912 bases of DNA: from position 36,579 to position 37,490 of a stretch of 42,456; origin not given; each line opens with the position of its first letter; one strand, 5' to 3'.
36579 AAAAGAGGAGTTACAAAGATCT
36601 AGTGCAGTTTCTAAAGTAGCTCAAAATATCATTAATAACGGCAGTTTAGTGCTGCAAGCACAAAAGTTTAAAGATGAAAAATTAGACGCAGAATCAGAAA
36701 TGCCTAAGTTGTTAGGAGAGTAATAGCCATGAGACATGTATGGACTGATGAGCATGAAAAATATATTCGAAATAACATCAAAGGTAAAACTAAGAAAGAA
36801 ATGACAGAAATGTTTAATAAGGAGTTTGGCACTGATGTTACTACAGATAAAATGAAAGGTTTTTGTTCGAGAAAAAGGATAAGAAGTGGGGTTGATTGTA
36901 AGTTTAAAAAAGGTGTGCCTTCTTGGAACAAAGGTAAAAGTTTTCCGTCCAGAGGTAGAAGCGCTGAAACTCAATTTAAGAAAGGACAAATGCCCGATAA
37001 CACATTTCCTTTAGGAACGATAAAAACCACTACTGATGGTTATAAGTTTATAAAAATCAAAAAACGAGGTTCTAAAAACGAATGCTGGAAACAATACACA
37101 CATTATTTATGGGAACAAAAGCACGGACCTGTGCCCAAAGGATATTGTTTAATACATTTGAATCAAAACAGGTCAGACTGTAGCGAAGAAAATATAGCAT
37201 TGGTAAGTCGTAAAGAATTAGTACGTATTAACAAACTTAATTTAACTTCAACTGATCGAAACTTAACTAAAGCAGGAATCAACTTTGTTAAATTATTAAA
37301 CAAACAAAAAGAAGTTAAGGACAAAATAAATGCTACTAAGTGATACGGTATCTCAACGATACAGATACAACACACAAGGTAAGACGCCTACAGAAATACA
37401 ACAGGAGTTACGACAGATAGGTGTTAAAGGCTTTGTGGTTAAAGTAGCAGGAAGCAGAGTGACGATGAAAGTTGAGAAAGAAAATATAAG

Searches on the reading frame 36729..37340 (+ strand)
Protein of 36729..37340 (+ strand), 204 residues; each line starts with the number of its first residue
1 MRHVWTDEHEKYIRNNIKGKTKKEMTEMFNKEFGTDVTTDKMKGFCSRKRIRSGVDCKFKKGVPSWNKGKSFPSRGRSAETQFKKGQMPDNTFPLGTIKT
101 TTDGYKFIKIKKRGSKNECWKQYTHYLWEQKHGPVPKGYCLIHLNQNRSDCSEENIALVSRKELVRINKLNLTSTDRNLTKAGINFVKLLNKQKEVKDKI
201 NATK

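Call 43: search_protein_families(library=pfam, proteins=[window:36729-37340:+], max_evalue=0.01)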
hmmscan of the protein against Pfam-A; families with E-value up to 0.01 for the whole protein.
window:36729-37340:+ (204 aa): 1 family
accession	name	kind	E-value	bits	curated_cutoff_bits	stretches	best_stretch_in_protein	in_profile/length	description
PF13392.12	HNH_3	-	1.1e-11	44.6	24.8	1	127-165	7-45/46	HNH endonuclease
